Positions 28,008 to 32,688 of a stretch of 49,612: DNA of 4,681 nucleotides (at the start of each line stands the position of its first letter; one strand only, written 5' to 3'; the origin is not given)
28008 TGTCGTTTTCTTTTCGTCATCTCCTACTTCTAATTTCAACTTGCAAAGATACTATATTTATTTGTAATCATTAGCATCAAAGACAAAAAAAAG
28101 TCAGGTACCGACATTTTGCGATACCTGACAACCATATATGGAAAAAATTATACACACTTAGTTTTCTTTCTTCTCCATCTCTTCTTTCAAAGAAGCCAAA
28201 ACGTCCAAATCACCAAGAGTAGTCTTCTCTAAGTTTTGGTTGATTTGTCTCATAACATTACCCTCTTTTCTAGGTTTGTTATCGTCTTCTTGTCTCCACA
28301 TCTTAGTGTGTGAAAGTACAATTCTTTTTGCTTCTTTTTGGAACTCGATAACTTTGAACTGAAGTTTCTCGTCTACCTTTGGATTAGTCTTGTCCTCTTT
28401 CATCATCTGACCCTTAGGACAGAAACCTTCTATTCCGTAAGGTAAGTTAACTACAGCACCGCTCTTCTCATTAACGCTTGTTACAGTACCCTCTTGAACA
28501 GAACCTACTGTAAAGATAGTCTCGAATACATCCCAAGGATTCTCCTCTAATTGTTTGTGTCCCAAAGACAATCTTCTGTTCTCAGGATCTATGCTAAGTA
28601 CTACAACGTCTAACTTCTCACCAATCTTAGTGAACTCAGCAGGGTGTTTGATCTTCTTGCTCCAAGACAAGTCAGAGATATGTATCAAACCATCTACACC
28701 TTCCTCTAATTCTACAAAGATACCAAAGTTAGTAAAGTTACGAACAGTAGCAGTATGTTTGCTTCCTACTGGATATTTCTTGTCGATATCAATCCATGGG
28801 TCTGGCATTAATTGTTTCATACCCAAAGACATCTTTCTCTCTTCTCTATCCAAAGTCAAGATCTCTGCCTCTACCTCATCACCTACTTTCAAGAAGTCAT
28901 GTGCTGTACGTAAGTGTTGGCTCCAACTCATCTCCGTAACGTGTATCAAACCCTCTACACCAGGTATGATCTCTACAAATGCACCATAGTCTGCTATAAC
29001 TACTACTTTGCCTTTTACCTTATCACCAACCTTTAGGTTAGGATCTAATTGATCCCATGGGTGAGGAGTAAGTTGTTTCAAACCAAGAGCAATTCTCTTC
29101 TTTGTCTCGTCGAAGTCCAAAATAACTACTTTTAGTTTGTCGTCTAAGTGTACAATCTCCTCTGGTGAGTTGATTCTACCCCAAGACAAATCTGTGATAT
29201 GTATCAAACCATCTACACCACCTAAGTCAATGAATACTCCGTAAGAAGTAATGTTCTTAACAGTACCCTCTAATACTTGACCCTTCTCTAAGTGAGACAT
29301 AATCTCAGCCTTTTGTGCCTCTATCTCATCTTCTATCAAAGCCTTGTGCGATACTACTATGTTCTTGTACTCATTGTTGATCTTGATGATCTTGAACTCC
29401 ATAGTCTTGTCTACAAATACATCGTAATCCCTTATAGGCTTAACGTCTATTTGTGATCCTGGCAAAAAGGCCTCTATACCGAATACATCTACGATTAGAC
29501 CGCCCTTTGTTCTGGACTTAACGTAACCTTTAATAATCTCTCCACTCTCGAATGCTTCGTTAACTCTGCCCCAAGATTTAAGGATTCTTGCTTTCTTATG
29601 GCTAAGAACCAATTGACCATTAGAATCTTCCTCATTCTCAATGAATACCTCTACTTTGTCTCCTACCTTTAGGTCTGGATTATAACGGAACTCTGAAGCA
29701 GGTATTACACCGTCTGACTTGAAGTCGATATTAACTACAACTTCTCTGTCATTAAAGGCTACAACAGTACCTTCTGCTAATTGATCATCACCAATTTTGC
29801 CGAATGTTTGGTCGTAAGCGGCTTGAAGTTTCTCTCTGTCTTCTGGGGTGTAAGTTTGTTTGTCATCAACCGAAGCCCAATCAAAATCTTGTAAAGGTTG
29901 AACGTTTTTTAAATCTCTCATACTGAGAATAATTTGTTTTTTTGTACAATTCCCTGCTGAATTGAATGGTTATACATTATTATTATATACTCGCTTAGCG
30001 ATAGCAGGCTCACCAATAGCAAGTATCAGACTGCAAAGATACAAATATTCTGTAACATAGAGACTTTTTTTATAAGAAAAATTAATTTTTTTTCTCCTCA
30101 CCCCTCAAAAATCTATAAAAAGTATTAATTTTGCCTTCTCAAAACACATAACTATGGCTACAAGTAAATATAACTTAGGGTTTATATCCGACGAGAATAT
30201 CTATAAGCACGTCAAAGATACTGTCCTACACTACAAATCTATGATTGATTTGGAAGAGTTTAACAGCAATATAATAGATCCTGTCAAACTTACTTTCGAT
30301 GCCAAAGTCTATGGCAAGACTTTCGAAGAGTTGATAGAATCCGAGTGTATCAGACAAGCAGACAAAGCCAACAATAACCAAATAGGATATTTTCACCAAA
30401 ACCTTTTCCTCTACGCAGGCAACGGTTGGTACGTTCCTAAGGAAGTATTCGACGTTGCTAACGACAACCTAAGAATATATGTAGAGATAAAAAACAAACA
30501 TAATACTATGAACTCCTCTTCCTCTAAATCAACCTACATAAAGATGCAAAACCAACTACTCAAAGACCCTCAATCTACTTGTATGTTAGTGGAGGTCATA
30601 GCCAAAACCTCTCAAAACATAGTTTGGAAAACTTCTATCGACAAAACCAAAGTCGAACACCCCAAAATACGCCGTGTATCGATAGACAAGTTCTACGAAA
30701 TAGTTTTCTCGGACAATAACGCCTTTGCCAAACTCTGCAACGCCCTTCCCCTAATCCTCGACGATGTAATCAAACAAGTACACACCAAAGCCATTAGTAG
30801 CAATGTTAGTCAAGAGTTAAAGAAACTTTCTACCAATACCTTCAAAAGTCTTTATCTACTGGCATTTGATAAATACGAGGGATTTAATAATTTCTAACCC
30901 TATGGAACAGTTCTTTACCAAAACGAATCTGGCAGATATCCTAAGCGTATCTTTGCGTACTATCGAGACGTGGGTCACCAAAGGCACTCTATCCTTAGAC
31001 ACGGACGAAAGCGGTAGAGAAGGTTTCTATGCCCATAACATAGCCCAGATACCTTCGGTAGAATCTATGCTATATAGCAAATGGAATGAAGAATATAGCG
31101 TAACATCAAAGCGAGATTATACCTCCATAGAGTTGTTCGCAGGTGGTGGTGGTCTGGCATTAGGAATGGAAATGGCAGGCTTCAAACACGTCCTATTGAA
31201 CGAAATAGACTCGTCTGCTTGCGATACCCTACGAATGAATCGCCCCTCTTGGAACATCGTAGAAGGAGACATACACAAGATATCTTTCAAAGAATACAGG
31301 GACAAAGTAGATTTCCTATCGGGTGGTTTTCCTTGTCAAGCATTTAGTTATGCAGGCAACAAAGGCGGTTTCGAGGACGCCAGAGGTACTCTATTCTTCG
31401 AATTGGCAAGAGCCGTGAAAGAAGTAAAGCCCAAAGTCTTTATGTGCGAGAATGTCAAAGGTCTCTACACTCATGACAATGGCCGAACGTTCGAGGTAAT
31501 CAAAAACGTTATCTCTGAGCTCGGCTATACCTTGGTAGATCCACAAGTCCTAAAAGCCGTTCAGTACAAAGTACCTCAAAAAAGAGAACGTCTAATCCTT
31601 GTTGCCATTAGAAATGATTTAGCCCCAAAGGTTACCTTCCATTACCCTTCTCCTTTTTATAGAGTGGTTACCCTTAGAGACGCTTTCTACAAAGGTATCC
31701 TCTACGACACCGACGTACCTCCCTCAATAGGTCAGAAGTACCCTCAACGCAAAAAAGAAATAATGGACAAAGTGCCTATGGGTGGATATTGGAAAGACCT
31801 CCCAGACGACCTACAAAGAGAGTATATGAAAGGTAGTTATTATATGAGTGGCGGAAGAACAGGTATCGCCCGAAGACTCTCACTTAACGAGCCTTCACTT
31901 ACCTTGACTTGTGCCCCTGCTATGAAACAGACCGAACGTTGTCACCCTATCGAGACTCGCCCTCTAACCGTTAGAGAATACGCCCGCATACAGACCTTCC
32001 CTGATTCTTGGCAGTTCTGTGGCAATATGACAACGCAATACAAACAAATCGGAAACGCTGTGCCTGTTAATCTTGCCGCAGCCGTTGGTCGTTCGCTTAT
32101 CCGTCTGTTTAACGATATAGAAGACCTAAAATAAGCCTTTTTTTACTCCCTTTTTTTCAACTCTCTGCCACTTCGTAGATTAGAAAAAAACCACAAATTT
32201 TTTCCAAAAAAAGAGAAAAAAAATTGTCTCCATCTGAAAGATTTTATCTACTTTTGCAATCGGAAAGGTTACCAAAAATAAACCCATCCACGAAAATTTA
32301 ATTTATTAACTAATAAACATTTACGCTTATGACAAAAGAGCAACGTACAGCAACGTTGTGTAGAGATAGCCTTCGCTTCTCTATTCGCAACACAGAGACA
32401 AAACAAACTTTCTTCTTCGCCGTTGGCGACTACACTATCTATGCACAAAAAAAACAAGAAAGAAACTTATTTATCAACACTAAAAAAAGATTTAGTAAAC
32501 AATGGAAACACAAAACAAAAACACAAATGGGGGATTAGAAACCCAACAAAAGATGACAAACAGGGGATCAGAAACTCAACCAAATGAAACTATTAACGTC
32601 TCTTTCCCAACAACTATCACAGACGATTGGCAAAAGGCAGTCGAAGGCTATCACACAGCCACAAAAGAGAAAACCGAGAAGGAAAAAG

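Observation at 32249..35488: RepA-like ATPase + zinc-finger/Toprim gene pair between two R-M systems, with no integrase, relaxase or origin genes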

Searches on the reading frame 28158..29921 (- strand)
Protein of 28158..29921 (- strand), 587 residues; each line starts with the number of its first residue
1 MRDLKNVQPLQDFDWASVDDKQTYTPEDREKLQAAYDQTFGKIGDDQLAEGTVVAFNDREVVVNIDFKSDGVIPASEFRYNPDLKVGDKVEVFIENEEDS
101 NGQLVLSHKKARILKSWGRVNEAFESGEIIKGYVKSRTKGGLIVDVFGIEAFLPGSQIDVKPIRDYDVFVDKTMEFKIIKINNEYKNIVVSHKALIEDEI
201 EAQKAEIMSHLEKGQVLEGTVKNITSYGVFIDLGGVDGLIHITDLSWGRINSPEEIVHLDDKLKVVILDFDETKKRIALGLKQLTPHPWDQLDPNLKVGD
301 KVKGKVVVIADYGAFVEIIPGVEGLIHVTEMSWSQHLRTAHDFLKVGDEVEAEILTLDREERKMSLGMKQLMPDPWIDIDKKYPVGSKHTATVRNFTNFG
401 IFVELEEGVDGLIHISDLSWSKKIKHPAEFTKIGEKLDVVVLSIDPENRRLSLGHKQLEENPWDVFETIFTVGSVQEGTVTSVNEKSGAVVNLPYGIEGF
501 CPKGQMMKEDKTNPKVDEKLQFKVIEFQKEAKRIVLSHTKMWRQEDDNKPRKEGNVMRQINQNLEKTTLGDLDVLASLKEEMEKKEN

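Call 6: search_protein_families(library=pfam, proteins=[window:28158-29921:-], max_evalue=0.001)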
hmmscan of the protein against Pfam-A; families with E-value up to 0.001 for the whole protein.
window:28158-29921:- (587 aa): 4 families
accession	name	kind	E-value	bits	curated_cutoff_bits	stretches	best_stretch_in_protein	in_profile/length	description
PF00575.29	S1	-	4.4e-86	283.7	22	6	211-282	2-74/74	S1 RNA binding domain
PF23459.1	S1_RRP5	-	2.5e-21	76.5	27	1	386-453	4-70/72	RRP5 S1 domain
PF21710.3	Spt6_S1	-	3.5e-07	30.9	27.5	0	306-366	24-84/91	Spt6, S1/OB domain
PF13509.12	S1_2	-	8.8e-07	29.4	21.8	0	51-104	7-56/61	S1 domain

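Call 97: list_cluster_members(proteins=[window:28158-29918:-, window:46120-47895:+, window:32502-33821:+, window:33956-35410:+, window:9108-11072:+, window:25108-26166:-, window:35586-37628:+, window:30154-30894:+])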
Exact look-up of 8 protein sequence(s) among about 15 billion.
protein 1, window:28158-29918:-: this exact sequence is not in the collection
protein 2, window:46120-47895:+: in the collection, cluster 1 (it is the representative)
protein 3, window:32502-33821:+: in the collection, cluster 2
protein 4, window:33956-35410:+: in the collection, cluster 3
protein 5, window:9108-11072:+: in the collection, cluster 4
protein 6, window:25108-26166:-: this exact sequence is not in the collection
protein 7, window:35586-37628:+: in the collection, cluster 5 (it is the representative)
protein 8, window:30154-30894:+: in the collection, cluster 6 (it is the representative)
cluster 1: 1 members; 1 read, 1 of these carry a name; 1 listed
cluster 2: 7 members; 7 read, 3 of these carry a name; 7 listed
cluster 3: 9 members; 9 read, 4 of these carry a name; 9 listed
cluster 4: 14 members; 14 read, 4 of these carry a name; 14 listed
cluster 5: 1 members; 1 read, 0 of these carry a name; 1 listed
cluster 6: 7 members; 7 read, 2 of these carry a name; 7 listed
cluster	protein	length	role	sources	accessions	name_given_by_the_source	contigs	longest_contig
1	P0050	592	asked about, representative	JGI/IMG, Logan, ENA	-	NADP-reducing hydrogenase subunit HndD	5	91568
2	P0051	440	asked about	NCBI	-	-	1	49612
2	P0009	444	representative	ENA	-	-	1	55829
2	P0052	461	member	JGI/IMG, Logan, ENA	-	hypothetical protein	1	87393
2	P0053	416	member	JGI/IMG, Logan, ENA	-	hypothetical protein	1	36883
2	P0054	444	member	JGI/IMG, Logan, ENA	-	hypothetical protein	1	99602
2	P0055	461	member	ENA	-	-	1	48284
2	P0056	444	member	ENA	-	-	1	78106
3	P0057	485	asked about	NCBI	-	-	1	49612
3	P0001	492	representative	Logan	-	-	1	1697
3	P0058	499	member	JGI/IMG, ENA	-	hypothetical protein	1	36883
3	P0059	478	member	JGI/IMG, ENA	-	hypothetical protein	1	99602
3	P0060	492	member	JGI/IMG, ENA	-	hypothetical protein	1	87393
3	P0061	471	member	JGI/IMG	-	hypothetical protein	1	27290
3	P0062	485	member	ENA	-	-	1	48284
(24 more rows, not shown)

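Call 98: find_encoding_contigs(protein=P0054, flank=10000, max_places=2)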
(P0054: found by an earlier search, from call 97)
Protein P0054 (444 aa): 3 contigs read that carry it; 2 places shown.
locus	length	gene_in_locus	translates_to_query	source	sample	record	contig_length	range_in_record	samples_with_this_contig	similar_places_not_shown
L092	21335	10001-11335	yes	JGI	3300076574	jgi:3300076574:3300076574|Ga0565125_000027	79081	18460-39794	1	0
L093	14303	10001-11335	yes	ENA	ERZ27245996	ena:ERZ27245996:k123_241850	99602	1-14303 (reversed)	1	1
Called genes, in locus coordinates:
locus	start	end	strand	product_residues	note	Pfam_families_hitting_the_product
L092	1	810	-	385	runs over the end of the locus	PF16115:DUF4831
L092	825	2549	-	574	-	PF14903:WG_beta_rep (faint)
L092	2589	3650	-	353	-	PF04371:PAD_porph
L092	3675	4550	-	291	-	PF00795:CN_hydrolase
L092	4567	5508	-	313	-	PF00892:EamA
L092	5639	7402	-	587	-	PF00575:S1 (weak), PF13509:S1_2 (faint), PF21710:Spt6_S1 (faint), PF23459:S1_RRP5 (faint), PF00575:S1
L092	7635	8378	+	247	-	PF09553:RE_Eco47II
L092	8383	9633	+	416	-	PF00145:DNA_methylase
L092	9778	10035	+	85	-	-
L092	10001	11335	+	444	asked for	PF13481:AAA_25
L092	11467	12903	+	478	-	PF19898:DUF6371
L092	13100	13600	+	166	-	PF01420:Methylase_S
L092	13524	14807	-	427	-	PF01420:Methylase_S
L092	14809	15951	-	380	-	PF17761:DUF1016_N, PF06250:YhcG_C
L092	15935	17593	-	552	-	PF02384:N6_Mtase, PF05175:MTS (faint), PF07669:Eco57I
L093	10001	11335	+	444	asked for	PF13481:AAA_25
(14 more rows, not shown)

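Call 99: find_encoding_contigs(protein=P0052, flank=10000, max_places=2)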
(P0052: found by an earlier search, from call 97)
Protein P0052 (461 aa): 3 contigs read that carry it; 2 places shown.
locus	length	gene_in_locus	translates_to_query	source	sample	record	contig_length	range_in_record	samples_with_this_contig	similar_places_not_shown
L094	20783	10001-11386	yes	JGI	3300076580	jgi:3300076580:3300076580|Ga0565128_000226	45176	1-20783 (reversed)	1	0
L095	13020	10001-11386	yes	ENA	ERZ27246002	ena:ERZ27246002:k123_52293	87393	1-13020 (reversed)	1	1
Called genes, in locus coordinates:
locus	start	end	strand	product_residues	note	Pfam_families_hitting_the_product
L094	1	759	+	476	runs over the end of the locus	-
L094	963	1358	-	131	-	PF18291:HU-HIG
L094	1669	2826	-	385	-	PF16115:DUF4831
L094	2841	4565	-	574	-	PF14903:WG_beta_rep (faint)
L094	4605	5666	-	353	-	PF04371:PAD_porph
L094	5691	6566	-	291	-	PF00795:CN_hydrolase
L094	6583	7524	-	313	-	PF00892:EamA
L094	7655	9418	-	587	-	PF00575:S1 (weak), PF13509:S1_2 (faint), PF21710:Spt6_S1 (faint), PF23459:S1_RRP5 (faint), PF00575:S1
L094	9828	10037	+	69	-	-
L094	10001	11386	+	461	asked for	PF13481:AAA_25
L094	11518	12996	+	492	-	PF19898:DUF6371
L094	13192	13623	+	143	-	PF01420:Methylase_S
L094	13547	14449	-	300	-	-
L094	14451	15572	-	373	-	PF17761:DUF1016_N, PF06250:YhcG_C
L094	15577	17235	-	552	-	PF02384:N6_Mtase, PF07669:Eco57I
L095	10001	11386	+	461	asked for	PF13481:AAA_25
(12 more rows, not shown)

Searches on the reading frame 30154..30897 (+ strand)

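Call 4: search_protein_families(library=pfam, proteins=[window:30154-30897:+], max_evalue=0.1)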
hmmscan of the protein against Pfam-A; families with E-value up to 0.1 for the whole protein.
window:30154-30897:+ (247 aa): 1 family
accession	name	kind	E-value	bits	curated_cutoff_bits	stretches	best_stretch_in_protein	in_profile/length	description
PF09553.16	RE_Eco47II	-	7.9e-81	270.9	25.9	1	8-206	1-201/202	Eco47II restriction endonuclease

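Call 12: search_protein_families(library=padloc, proteins=[window:30154-30897:+], max_evalue=0.01)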
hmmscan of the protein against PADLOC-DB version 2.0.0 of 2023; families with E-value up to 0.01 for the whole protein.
window:30154-30897:+ (247 aa): 1 family
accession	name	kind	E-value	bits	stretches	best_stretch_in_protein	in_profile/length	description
PDLC03470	REase_II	-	1.9e-31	107.6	1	7-222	5-238/266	Type II restriction enzyme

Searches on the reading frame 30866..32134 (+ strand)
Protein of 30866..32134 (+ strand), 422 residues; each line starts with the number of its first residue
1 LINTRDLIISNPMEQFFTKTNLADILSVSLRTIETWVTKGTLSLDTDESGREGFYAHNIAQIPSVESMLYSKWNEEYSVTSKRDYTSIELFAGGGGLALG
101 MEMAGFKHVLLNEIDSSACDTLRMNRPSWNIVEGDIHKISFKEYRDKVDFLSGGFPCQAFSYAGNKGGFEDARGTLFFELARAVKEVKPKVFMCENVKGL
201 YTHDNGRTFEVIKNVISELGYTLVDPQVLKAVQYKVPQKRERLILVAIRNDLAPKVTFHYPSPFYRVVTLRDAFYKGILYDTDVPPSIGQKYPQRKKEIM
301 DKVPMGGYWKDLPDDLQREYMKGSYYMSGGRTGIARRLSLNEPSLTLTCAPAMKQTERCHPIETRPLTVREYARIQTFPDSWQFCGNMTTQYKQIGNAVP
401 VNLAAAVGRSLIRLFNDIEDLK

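Call 4: search_protein_families(library=pfam, proteins=[window:30866-32134:+], max_evalue=0.1)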
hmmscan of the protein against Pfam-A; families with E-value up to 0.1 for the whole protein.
window:30866-32134:+ (422 aa): 5 families
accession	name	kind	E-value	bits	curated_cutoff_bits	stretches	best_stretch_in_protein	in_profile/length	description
PF00145.23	DNA_methylase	-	2.5e-85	287.2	22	1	86-412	2-323/324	C-5 cytosine-specific DNA methylase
PF07022.19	Phage_CI_repr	-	0.027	15.2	22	1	18-45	14-41/65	Bacteriophage CI repressor helix-turn-helix domain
PF13411.12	MerR_1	-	0.033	14.7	21.6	0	21-56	5-39/69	MerR HTH family regulatory protein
PF15943.11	YdaS_toxin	-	0.043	14.1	30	0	19-39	11-32/65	Bacterial toxin YdaS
PF03602.21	Cons_hypoth95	-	0.07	13.2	24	0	83-133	41-91/182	Conserved hypothetical protein 95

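Call 12: search_protein_families(library=padloc, proteins=[window:30866-32134:+], max_evalue=0.01)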
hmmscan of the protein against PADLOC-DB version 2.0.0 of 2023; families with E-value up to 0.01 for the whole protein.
window:30866-32134:+ (422 aa): 64 families (the best 25 are shown)
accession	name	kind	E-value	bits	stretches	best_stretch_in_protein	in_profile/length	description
PDLC03272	MTase_II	-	2.3e-112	374.1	1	17-417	5-392/407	Type II methyltransferase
PDLC03330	MTase_II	-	8e-108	359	1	78-417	92-428/430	Type II methyltransferase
PDLC03378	MTase_II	-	8.2e-96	319.3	1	85-419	3-334/344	Type II methyltransferase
PDLC00026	DruM2|DruM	-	1.4e-84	282.5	1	83-414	3-317/336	DNA cytosine methylase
PDLC03234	MTase_II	-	3e-79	265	2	83-262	3-184/375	Type II methyltransferase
PDLC00033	DruM2|DruM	-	9e-78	260.1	1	80-413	17-362/368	DNA cytosine methylase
PDLC02650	DrmMII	-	2.7e-68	228.8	2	208-410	203-413/435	DrmMII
PDLC03307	MTase_II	-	2.7e-67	225.7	2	86-212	2-126/382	Type II methyltransferase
PDLC03326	MTase_II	-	2.2e-66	222.7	2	85-263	5-187/412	Type II methyltransferase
PDLC03237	MTase_II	-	5.6e-66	221.2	2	85-285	794-1003/1036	Type II methyltransferase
PDLC00029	DruM2|DruM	-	2.1e-60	202.9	1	85-413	5-309/329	DNA cytosine methylase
PDLC00027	DruM2|DruM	-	2.3e-59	199.6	2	87-332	14-238/361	DNA cytosine methylase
PDLC00031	DruM2|DruM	-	2.6e-53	179.4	2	88-269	15-190/361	DNA cytosine methylase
PDLC03361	MTase_II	-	1.2e-49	167.4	1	68-411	70-433/455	Type II methyltransferase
PDLC00032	DruM2|DruM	-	7.9e-48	161.7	1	83-414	2-319/424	DNA cytosine methylase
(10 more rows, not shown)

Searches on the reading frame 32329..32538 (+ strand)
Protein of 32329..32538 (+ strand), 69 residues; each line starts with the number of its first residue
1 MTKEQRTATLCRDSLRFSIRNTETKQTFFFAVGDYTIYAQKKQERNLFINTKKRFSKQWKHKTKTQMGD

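Call 11: search_protein_families(library=ncbifam, proteins=[window:32329-32538:+], max_evalue=0.1)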
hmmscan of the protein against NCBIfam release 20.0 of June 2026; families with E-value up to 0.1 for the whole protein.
window:32329-32538:+ (69 aa): 0 families
